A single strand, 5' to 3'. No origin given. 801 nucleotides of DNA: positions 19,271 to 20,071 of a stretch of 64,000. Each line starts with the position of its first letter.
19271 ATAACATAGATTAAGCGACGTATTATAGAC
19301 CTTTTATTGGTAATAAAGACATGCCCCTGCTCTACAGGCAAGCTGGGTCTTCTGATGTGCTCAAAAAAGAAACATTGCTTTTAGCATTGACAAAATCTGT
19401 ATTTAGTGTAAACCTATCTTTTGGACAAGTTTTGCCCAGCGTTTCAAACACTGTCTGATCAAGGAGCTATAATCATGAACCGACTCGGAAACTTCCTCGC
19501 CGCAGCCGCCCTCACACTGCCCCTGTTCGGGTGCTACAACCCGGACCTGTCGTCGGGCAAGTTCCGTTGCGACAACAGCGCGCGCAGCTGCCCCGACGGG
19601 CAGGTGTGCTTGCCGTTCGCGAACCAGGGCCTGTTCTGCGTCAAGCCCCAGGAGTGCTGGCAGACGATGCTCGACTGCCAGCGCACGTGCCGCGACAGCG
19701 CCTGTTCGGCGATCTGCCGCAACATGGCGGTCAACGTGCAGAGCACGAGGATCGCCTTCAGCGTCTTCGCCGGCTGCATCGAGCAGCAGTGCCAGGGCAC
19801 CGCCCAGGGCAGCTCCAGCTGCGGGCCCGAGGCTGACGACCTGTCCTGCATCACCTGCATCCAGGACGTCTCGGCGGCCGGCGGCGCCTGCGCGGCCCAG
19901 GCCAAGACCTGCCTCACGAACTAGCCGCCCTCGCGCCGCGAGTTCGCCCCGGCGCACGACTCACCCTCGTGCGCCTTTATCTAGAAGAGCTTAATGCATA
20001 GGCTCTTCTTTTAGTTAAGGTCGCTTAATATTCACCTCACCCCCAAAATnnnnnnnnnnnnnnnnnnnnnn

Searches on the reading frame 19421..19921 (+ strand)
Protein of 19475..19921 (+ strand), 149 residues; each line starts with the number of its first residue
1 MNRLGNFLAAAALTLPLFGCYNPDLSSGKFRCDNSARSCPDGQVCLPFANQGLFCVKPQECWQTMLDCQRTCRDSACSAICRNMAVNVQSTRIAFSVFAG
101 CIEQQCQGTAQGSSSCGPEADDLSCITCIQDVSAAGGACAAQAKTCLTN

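Call 14: search_protein_families(library=pfam, proteins=[window:19475-19921:+], max_evalue=1)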
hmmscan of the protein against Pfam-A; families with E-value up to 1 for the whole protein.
window:19475-19921:+ (149 aa): 0 families

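Call 50: search_protein_families(library=ncbifam, proteins=[window:19475-19921:+], max_evalue=1)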
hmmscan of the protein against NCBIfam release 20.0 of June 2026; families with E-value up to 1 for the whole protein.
window:19475-19921:+ (149 aa): 0 families

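Call 51: search_protein_families(library=phrogs, proteins=[window:19475-19921:+], max_evalue=1)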
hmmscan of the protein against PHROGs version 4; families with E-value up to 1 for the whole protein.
window:19475-19921:+ (149 aa): 0 families

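Call 52: list_cluster_members(proteins=[window:1841-2038:-, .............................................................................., window:1841-2092:-, window:19475-19921:+, window:19421-19921:+, window:34561-34923:-, window:47027-47512:-, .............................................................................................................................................])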
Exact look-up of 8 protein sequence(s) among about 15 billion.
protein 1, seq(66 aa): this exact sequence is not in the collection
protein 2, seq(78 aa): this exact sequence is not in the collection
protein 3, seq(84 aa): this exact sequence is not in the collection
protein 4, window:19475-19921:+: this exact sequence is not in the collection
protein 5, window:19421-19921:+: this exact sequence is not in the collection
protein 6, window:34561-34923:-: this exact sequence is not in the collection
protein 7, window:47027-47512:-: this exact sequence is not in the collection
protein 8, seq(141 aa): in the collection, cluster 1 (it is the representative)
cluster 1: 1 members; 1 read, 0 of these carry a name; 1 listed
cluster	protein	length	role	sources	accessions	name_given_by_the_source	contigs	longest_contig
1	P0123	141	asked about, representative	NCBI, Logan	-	-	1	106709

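Call 69: find_homologous_proteins(query=window:19475-19921:+, max_evalue=0.001)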
Query window:19475-19921:+: 10 candidates shared short words with the query, none scored E <= 0.001.
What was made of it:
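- Tried and rejected: Donor search for the GC3 = 0.95 island 2 protein: no homologue at all (call 69).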

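Call 104: search_protein_families(library=padloc, proteins=[window:19475-19921:+, P0123], max_evalue=0.1)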
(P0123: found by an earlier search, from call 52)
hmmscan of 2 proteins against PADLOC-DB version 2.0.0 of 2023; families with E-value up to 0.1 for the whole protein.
window:19475-19921:+ (149 aa): 0 families

P0123 (141 aa): 0 families
